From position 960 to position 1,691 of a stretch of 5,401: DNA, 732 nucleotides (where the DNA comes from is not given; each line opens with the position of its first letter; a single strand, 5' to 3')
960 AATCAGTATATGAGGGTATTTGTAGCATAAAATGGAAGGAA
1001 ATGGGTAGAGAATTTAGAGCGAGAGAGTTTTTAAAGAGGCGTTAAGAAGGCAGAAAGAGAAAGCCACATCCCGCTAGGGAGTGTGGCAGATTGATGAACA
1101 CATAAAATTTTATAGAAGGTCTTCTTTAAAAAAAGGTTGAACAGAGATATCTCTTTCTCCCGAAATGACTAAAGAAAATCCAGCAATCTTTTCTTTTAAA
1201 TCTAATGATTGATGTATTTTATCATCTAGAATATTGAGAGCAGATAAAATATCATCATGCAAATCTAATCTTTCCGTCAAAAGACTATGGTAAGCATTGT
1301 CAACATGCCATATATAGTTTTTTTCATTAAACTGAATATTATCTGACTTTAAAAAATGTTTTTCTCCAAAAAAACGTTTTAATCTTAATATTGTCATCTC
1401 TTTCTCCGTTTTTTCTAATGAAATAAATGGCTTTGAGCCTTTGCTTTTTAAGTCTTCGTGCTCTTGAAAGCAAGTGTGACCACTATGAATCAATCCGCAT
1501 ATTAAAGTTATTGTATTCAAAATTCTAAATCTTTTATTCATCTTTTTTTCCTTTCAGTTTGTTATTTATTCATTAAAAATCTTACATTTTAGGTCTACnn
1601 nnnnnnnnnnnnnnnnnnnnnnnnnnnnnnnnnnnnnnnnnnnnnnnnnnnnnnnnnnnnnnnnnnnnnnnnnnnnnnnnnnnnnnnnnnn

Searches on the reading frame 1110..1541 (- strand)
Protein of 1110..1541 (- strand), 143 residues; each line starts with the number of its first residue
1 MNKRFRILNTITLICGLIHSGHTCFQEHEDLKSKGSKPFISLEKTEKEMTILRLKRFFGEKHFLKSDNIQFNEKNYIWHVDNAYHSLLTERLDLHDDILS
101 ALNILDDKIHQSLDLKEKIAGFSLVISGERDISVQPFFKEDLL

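Call 3: search_protein_families(library=pfam, proteins=[window:1110-1541:-], max_evalue=1)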
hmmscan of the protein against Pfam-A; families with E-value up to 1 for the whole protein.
window:1110-1541:- (143 aa): 0 families

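Call 4: search_protein_families(library=phrogs, proteins=[window:1110-1541:-], max_evalue=1)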
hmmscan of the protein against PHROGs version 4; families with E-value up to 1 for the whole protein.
window:1110-1541:- (143 aa): 1 family
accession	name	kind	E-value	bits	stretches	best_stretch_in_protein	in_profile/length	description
phrog_9638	-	unknown function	0.12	13.3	0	72-87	31-46/60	-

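Call 14: search_protein_families(library=padloc, proteins=[window:1110-1541:-], max_evalue=1)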
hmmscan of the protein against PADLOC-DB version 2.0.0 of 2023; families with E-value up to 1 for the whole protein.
window:1110-1541:- (143 aa): 0 families

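Call 15: search_protein_families(library=ncbifam, proteins=[window:1110-1541:-], max_evalue=1)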
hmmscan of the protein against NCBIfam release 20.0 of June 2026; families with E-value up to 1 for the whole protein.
window:1110-1541:- (143 aa): 0 families

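Call 60: find_homologous_proteins(query=A4, max_evalue=0.01)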
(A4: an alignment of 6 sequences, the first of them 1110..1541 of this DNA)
Query A4 (6 sequences) (143 aa, profile of the alignment): 6 proteins with E <= 0.01 among 1572 candidates.
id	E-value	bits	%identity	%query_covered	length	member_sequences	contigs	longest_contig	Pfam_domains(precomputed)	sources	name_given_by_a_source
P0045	3.3e-43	165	100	100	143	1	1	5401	-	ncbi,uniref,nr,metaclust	ncbi:hypothetical protein Cva_01628 [Caedimonas varicaedens]|uniref:Uncharacterized protein n=1 Tax=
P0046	5.8e-42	161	27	47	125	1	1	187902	-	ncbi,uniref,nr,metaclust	ncbi:hypothetical protein [Candidatus Odyssella thessalonicensis]|uniref:hypothetical protein n=1 Ta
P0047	6.9e-40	154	21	49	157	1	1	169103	-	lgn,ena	-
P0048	1.4e-39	153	-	-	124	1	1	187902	-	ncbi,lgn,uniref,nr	ncbi:hypothetical protein [Candidatus Odyssella thessalonicensis]|uniref:hypothetical protein n=1 Ta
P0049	1.0e-34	138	19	62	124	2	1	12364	-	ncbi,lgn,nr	ncbi:MAG: hypothetical protein K0M45_01615 [Candidatus Paracaedibacteraceae bacterium]|nr:hypothetic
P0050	1.2e-30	124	26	57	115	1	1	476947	-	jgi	jgi:hypothetical protein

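Call 61: find_encoding_contigs(protein=P0050, flank=6000, max_places=2)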
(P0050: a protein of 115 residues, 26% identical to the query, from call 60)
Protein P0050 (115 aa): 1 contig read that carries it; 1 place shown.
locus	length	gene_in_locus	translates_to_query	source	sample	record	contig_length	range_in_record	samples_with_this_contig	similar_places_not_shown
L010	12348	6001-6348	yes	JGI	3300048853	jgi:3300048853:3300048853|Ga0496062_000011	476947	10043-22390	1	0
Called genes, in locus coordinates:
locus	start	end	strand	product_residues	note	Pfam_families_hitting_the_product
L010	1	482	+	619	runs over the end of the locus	-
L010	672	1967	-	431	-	PF01078:Mg_chelatase (faint), PF05496:RuvB_N, PF14532:Sigma54_activ_2 (weak), PF00004:AAA, PF07728:AAA_5 (weak), PF20720:nSTAND3 (weak), PF16193:AAA_assoc_2, PF12002:MgsA_C, +3 more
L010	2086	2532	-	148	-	PF01641:SelR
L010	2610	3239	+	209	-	PF10399:UCR_Fe-S_N, PF00355:Rieske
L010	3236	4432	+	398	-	PF00033:Cytochrome_B, PF13631:Cytochrom_B_N_2, PF00032:Cytochrom_B_C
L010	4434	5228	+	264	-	PF02167:Cytochrom_C1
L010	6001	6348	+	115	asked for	-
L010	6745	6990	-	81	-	PF13635:DUF4143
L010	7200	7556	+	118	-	-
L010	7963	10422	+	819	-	PF19614:DUF6119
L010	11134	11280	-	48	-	-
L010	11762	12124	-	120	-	PF01196:Ribosomal_L17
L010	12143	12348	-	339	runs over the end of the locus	PF01193:RNA_pol_L, PF01000:RNA_pol_A_bac, PF03118:RNA_pol_A_CTD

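Call 62: find_encoding_contigs(protein=P0049, flank=6000, max_places=2)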
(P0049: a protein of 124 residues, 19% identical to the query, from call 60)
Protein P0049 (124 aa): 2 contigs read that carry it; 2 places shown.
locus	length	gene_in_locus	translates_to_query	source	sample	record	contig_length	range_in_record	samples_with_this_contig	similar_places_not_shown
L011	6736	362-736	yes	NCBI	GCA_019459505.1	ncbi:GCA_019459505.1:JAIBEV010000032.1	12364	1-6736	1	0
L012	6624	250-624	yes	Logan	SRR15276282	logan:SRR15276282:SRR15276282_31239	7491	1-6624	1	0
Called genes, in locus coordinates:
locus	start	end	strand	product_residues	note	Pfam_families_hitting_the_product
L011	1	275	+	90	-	?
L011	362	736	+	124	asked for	-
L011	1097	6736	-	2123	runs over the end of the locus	PF03389:MobA_MobL, PF02562:PhoH (weak), PF13245:AAA_19, PF13401:AAA_22 (faint), PF13604:AAA_30, PF22232:TraI_hel_assoc_N (faint), PF19898:DUF6371 (weak)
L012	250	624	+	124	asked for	-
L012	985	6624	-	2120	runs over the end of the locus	PF03389:MobA_MobL, PF02562:PhoH (weak), PF13245:AAA_19, PF13401:AAA_22 (faint), PF13604:AAA_30, PF22232:TraI_hel_assoc_N (faint), PF19898:DUF6371 (weak)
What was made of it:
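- MobA/TraI (call 62).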

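Call 75: predict_structure(alignment_id=A6)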
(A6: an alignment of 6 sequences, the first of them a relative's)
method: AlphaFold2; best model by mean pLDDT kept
length: 143 residues; sequences in the alignment: 6
mean_pLDDT: 48.0   pTM: 0.39
mean pLDDT of the five models: 48.0, 45.7, 44.2, 42.9, 40.1
residues with pLDDT >= 90: 0; 70-90: 0; 50-70: 75; < 50: 68
segments of 3 or more residues with pLDDT < 50: 1-42, 44-64, 141-143
pLDDT, mean of each block of 10 residues (from residue 1): 29 27 29 39 44 43 50 56 55 62 66 62 54 58 42
secondary structure, 60 per line:
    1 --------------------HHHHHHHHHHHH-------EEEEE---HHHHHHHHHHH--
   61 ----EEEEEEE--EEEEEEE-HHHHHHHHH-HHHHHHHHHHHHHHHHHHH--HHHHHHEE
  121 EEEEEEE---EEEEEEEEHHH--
elements in order: H21-32 E40-44 H48-58 E65-71 E74-80 H82-90 H92-110 H113-118 E119-127 E131-138
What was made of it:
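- On Two-gene enzyme/cognate-partner (toxin-immunity or protease-inhibitor) module: The partner model is too poor (pLDDT 48, call 75).
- Closest known: Protease-plus-cognate-inhibitor operons. Different: The partner's fold could not be modelled (pLDDT 48, call 75).
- The partner model is unreliable (pLDDT 48, call 75), so nothing shows that it is an inhibitor.
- Tried and rejected: The partner structure prediction gave pLDDT 48, so no fold search was run on it (call 75).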
